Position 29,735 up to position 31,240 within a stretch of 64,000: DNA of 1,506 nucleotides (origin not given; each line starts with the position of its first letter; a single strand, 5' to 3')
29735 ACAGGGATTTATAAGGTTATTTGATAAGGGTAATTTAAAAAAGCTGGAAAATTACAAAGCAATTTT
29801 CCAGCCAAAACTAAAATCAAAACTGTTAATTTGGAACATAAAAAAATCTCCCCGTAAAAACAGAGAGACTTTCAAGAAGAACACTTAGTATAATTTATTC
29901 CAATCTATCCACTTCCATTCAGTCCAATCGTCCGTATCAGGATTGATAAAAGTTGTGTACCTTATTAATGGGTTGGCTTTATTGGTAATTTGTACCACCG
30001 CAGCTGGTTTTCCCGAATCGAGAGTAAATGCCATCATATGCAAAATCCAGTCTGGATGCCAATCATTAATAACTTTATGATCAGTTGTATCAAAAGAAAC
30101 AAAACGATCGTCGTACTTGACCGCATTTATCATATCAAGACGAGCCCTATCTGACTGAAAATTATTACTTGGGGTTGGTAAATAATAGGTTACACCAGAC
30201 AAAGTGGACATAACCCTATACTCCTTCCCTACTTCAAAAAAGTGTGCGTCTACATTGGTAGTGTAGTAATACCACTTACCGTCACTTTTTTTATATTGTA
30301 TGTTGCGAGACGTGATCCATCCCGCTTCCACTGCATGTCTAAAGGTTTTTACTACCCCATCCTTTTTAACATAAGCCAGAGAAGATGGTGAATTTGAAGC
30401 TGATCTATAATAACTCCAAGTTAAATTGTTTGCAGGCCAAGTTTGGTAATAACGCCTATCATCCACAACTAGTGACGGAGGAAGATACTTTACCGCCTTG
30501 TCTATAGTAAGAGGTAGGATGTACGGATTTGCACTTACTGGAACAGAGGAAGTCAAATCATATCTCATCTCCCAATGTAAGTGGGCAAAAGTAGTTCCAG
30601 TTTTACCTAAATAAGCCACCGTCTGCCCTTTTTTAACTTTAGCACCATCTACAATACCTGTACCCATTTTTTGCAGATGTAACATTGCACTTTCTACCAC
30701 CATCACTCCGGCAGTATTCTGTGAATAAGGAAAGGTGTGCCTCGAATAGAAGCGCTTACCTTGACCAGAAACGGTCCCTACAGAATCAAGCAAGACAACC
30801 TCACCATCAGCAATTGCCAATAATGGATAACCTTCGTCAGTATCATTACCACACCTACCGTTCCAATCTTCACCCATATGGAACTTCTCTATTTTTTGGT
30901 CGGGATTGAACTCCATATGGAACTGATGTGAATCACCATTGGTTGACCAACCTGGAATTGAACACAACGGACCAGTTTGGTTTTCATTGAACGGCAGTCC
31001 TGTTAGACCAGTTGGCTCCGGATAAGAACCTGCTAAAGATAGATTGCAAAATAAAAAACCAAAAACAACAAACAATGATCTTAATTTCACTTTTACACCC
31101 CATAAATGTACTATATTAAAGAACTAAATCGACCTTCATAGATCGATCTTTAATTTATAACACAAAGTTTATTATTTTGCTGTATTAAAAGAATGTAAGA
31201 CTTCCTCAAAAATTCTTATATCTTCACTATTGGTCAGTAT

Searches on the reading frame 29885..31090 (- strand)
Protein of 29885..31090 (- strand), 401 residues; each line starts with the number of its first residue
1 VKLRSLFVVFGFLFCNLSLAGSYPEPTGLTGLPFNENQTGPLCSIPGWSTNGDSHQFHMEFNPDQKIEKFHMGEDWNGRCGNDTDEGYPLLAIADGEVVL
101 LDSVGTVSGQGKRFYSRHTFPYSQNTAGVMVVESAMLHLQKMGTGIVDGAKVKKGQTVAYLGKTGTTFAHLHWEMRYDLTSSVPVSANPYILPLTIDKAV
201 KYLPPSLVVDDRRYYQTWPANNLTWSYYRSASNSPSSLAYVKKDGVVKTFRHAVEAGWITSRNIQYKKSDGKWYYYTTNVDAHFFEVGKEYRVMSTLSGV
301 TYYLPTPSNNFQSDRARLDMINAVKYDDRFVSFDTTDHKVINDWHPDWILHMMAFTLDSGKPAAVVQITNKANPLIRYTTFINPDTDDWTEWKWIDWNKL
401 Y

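Call 80: search_protein_families(library=pfam, proteins=[window:29885-31090:-], max_evalue=0.001)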
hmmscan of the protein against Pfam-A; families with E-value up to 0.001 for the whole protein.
window:29885-31090:- (401 aa): 1 family
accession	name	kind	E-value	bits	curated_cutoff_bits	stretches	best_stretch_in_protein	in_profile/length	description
PF01551.29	Peptidase_M23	-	2.4e-09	37.7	28.7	1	84-178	10-90/96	Peptidase family M23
